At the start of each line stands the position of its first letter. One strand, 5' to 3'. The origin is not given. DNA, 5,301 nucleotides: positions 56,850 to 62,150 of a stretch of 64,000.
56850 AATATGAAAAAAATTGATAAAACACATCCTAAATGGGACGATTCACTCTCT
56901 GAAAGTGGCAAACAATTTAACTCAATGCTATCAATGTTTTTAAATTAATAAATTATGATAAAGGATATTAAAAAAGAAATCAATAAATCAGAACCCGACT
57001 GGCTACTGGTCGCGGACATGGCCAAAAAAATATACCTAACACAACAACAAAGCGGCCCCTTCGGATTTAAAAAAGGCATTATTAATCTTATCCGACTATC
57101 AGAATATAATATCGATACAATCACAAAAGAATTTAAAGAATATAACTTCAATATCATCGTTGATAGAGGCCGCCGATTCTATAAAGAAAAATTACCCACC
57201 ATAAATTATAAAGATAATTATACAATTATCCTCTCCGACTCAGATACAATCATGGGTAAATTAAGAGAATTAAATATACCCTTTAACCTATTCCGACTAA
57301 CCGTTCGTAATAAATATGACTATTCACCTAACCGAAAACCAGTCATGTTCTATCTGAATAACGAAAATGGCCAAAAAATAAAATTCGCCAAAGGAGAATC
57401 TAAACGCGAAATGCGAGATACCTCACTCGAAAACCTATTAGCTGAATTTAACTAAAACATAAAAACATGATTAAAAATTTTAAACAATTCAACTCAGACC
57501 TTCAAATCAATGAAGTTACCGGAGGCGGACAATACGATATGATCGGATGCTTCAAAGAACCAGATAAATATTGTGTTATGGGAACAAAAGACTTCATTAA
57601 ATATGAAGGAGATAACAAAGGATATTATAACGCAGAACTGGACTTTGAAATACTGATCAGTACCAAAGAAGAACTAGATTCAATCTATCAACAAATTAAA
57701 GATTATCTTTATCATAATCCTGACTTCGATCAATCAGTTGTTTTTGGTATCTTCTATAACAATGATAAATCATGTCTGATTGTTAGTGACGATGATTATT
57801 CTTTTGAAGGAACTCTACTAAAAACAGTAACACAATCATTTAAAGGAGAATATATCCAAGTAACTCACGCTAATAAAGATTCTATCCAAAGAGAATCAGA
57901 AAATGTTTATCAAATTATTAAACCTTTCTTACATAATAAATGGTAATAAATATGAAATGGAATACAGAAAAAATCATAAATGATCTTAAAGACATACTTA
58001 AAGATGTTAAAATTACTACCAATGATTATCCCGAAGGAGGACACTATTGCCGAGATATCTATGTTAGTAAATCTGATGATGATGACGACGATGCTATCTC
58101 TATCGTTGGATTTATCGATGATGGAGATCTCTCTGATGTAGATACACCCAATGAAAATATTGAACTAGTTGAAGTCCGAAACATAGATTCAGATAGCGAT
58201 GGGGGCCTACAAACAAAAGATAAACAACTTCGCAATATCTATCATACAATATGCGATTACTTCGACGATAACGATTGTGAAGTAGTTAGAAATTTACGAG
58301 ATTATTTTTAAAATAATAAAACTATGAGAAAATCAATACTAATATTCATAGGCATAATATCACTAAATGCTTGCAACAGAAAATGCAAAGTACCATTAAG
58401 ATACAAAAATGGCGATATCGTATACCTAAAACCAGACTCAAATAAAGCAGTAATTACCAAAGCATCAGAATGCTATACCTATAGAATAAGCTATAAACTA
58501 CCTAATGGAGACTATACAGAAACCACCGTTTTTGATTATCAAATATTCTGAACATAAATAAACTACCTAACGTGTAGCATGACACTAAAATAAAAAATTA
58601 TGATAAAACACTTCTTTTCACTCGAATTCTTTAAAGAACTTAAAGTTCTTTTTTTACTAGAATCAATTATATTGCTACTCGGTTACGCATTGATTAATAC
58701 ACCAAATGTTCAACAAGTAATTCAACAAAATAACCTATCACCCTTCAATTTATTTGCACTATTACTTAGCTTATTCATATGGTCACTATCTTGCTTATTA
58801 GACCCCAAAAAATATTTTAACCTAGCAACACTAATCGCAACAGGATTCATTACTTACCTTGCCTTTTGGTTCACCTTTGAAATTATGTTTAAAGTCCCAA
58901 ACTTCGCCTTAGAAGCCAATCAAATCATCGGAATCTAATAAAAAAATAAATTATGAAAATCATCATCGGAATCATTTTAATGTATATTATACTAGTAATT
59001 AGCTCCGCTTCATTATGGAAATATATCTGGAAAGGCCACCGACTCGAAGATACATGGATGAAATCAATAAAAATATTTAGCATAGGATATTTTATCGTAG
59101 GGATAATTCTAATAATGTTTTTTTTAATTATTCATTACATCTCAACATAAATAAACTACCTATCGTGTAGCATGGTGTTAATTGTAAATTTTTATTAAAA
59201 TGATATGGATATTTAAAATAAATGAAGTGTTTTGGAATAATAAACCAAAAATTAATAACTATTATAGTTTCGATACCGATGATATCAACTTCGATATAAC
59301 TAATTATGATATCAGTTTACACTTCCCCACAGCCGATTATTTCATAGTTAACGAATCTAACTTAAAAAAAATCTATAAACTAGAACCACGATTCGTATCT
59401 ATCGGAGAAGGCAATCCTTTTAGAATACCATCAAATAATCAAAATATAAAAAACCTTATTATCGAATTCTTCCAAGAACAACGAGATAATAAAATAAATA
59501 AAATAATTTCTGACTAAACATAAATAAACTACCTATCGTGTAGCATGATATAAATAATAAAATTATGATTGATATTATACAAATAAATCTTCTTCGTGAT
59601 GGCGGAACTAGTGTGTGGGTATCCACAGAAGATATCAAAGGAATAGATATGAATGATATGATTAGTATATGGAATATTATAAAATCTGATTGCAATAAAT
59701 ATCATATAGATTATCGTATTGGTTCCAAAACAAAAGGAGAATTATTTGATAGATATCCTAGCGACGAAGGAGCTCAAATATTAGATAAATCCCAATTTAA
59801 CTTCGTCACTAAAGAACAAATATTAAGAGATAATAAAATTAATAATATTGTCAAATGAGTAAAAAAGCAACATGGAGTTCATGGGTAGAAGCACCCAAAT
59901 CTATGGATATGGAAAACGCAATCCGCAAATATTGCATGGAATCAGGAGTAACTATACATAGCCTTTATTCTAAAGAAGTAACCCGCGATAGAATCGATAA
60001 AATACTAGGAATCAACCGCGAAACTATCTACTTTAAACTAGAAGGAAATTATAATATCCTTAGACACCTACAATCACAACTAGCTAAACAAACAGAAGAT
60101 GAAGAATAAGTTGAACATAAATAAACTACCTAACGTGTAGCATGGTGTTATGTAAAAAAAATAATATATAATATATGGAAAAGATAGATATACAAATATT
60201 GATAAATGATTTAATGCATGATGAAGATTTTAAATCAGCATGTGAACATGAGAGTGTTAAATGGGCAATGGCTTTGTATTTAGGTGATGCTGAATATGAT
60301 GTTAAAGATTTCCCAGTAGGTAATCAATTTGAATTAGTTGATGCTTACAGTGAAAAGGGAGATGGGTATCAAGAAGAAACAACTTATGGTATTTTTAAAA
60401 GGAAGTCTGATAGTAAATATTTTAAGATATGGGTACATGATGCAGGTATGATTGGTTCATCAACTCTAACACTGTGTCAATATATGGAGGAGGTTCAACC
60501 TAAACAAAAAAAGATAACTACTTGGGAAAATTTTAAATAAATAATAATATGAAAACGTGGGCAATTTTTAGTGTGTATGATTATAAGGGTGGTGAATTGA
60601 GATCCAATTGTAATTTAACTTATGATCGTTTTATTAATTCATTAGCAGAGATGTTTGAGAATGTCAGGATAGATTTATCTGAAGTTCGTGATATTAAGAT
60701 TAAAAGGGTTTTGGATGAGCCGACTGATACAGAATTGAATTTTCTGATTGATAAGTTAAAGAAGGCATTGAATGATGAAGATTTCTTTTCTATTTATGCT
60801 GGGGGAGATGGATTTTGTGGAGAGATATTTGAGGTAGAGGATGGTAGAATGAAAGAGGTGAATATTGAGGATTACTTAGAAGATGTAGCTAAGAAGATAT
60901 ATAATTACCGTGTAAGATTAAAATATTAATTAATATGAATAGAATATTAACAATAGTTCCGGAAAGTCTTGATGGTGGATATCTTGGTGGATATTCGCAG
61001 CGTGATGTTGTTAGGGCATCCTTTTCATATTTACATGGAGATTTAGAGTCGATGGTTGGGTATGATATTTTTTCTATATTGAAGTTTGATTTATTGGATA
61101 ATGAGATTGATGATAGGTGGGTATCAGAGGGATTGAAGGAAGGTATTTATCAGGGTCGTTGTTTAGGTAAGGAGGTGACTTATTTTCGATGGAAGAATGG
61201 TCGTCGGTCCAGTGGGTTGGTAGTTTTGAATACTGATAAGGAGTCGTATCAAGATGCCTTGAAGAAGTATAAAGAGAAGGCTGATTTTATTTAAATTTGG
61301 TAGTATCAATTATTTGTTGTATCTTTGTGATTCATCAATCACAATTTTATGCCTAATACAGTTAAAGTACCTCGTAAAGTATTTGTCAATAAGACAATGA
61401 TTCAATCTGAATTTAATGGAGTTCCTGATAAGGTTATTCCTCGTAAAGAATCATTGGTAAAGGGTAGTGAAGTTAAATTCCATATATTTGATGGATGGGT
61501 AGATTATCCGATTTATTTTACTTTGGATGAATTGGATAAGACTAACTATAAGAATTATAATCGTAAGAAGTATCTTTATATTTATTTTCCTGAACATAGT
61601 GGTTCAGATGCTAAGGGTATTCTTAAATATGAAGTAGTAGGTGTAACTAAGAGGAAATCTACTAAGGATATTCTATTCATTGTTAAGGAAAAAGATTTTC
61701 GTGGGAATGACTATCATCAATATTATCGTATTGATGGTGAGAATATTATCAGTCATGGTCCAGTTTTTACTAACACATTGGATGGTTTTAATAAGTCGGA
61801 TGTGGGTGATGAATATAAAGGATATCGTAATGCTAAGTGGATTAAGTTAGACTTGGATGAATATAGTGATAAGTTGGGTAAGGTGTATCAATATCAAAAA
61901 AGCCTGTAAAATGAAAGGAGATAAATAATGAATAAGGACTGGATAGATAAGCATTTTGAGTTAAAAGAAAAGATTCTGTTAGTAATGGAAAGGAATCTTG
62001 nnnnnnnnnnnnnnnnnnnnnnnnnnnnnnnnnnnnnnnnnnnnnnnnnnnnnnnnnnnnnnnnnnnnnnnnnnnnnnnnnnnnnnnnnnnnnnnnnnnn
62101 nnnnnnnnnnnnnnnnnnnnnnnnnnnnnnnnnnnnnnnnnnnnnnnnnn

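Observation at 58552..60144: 30-bp intergenic repeat present four times, always starting at the upstream stop codon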

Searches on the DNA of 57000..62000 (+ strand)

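Call 6: search_dna_similar(query=window:57000-62000:+, collection=phages, mode=near, max_rows=30)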
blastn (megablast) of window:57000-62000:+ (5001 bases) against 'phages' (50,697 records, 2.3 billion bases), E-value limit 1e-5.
No match.

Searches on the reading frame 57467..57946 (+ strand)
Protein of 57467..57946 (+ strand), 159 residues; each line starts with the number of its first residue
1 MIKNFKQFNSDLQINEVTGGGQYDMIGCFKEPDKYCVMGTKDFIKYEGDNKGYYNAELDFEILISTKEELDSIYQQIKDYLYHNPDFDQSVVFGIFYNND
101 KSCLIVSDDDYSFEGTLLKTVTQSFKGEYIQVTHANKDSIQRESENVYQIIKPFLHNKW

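Call 25: find_related_loci(query=window:57467-57946:+, collection=viral_contigs, flank=10000)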
Query window:57467-57946:+ (159 aa) in viral_contigs; peptide patterns used: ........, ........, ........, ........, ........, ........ (x = any residue, [..] = any of these).
7 stretches matched a pattern, but none encodes a relative of the query by tblastn (E <= 1e-3).

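Call 31: find_homologous_proteins(query=window:57467-57946:+, max_evalue=0.001)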
Query window:57467-57946:+ (159 aa): 2 proteins with E <= 0.001 among 17 candidates.
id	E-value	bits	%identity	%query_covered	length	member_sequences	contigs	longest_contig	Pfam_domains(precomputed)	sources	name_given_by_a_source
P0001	2.6e-93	328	91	100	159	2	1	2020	-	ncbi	-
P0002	6.7e-51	190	54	100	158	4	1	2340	-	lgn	-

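Call 32: find_encoding_contigs(protein=P0002, flank=10000, max_places=10)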
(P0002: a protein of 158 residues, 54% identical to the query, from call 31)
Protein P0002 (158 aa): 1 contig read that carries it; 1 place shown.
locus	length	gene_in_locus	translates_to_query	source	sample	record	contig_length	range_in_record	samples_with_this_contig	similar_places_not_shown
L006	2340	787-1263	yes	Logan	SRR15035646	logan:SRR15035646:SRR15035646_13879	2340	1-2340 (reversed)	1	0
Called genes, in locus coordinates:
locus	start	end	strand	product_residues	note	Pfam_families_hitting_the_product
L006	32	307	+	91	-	-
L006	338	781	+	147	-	-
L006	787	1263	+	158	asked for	-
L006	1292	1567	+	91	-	-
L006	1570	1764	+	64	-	-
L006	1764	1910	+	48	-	-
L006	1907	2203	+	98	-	-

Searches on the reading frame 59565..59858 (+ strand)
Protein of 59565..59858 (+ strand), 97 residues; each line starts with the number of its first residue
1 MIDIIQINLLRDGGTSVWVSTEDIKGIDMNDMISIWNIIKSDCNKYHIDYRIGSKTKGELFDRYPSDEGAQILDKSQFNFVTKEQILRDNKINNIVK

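Call 49: find_homologous_proteins(query=window:59565-59858:+, max_evalue=0.01)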
Query window:59565-59858:+ (97 aa): 23 proteins with E <= 0.01 among 24 candidates.
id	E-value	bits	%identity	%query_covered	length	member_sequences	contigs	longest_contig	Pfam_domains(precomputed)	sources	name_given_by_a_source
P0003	1.6e-57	209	100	100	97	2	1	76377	-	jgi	jgi:hypothetical protein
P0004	2.6e-25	106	58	99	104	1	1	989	-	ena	-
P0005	6.2e-25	105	55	100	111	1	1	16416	-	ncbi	-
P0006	2.0e-24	103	60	89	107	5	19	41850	-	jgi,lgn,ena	-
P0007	3.9e-23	99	54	99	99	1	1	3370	-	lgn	-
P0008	2.5e-19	87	47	99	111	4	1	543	-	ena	-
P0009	1.5e-17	81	59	84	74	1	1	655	-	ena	-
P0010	1.7e-17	81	52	99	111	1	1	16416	-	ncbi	-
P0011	5.1e-17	80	56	84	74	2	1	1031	-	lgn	-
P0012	7.2e-17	79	51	86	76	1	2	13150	-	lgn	-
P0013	2.1e-16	78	49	85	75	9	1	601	-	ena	-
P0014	5.5e-16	76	49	84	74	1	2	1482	-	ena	-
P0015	8.0e-16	76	50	84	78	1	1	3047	-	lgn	-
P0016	6.5e-15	73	51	72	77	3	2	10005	-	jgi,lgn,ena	jgi:hypothetical protein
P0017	6.8e-15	73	49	82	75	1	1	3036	-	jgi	jgi:hypothetical protein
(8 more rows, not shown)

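Call 50: find_encoding_contigs(protein=P0006, flank=10000, max_places=10)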
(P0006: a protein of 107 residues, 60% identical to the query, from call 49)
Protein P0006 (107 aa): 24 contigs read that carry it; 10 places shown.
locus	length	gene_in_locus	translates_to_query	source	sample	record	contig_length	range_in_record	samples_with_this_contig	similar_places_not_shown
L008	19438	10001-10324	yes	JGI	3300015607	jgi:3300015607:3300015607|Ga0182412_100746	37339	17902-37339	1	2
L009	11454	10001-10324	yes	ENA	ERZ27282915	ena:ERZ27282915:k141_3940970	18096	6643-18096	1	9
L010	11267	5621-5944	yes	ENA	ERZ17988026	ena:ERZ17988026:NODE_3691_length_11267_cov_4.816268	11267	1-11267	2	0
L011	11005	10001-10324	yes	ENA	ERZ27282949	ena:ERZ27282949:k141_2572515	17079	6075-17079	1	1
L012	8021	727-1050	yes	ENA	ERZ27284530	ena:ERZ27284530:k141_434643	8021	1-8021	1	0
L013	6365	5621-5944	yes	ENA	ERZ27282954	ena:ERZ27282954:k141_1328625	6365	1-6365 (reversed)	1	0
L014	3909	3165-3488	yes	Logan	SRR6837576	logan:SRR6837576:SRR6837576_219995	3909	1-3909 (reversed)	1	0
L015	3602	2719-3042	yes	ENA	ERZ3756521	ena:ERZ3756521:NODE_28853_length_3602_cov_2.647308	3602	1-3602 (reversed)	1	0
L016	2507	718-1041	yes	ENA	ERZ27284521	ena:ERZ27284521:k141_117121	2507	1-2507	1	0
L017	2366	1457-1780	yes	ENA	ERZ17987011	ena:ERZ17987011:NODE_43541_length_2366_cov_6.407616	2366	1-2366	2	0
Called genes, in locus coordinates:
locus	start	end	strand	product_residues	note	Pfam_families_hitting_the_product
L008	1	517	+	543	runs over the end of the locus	PF04851:ResIII, PF00270:DEAD, PF00271:Helicase_C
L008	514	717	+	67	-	-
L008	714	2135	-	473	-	PF04717:Phage_base_V (weak), PF02557:VanY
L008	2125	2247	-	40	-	-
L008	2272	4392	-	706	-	-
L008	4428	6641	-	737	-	-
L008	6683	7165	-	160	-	-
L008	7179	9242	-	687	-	-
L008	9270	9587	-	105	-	-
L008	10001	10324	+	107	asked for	-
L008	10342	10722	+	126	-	-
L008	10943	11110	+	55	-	-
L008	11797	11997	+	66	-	-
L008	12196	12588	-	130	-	-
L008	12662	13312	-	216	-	PF02463:SMC_N (weak), PF13476:AAA_23, PF13175:AAA_15 (faint), PF13304:AAA_21 (faint)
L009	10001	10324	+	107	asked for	-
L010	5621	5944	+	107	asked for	-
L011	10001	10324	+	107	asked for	-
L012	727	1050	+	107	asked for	-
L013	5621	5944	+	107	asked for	-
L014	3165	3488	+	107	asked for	-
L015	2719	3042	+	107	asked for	-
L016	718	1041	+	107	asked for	-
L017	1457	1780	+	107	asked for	-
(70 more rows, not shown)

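Call 51: find_encoding_contigs(protein=P0003, flank=10000, max_places=4)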
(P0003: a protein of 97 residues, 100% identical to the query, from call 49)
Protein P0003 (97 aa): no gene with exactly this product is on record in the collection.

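Call 53: find_encoding_contigs(protein=P0007, flank=10000, max_places=4)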
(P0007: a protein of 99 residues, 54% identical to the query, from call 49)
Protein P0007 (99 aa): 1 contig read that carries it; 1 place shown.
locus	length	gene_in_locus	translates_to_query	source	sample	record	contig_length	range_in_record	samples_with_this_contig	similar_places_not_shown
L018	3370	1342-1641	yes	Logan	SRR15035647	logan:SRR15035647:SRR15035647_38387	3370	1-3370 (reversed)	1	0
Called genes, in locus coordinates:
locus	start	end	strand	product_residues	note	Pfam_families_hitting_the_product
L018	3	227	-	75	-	?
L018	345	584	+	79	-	-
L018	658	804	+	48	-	-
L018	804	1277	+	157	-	-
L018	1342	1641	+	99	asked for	-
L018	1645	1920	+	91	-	-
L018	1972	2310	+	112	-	-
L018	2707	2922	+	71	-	-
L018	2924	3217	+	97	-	-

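Call 54: find_encoding_contigs(protein=P0012, flank=10000, max_places=4)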
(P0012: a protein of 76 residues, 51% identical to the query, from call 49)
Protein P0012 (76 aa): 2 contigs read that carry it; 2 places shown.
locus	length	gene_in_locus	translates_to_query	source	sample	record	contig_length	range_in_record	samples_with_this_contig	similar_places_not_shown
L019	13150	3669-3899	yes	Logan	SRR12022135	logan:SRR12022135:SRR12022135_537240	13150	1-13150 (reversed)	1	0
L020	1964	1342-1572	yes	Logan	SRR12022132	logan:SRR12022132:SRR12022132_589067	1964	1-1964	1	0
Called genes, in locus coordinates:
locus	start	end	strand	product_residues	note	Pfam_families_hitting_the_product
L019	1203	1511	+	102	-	-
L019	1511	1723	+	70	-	-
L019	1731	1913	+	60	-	-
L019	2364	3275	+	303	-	-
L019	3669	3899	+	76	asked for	-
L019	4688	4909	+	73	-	-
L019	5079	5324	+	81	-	-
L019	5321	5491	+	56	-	-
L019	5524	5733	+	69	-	-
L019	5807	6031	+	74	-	-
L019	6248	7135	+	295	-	-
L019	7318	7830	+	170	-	-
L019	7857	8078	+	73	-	-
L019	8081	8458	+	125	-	-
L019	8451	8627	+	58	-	-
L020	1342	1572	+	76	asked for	-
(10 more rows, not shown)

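Call 55: find_encoding_contigs(protein=P0016, flank=10000, max_places=4)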
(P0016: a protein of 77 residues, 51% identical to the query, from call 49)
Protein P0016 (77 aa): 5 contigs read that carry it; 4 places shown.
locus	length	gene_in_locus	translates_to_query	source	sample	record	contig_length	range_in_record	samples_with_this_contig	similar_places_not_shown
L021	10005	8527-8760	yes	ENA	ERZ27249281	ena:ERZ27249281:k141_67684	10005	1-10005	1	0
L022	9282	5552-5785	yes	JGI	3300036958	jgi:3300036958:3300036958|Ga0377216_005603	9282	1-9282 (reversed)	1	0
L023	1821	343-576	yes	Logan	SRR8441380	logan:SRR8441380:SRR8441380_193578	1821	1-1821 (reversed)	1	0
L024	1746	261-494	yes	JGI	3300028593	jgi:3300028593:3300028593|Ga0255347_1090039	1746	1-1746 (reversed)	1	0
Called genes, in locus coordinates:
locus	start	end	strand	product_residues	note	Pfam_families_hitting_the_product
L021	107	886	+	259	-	PF01555:N6_N4_Mtase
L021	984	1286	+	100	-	-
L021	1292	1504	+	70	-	-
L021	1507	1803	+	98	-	-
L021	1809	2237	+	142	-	PF18925:DUF5675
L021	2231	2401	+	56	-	-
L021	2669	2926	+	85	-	-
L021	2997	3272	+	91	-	-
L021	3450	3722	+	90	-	-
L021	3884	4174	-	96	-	-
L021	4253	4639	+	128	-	-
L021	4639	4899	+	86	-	-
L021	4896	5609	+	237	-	-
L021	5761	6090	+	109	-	-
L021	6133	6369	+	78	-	-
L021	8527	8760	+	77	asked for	-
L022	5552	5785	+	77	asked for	-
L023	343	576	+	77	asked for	-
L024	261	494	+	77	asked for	-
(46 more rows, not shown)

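Call 81: find_encoding_contigs(protein=P0004, flank=3000, max_places=4)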
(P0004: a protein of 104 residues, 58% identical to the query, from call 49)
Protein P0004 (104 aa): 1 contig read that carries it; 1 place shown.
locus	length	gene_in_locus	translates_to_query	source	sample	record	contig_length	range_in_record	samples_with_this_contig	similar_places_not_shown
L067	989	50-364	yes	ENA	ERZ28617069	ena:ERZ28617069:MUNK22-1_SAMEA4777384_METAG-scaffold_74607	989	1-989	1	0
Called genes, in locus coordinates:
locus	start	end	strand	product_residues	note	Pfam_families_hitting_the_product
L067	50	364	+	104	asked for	-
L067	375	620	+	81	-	-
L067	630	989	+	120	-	?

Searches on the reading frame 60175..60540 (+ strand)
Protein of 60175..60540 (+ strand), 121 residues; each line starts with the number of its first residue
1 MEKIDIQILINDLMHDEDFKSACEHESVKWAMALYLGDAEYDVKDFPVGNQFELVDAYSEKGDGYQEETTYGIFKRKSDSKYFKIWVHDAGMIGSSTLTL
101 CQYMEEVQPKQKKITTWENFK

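Call 15: find_encoding_contigs(protein=window:60175-60540:+, flank=10000, max_places=10)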
Protein window:60175-60540:+ (121 aa): 2 contigs read that carry it; 2 places shown.
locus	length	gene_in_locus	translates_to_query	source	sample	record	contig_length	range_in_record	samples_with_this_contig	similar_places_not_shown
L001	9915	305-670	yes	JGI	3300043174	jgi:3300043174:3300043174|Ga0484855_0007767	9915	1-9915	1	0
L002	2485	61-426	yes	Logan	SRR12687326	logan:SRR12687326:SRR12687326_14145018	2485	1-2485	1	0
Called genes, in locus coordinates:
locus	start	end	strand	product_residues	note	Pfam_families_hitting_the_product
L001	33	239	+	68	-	-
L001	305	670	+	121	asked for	-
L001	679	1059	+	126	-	-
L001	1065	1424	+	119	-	-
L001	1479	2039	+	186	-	-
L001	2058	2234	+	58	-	-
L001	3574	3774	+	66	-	-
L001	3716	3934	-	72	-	-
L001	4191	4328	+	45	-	-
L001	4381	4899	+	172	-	PF04264:YceI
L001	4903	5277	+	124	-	-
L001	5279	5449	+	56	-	-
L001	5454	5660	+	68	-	-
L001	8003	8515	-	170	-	-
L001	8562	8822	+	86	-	-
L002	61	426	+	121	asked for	-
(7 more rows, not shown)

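Call 26: find_related_loci(query=window:60175-60540:+, collection=viral_contigs, flank=10000)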
Query window:60175-60540:+ (121 aa) in viral_contigs; peptide patterns used: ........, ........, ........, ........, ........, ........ (x = any residue, [..] = any of these).
4 stretches matched a pattern, but none encodes a relative of the query by tblastn (E <= 1e-3).
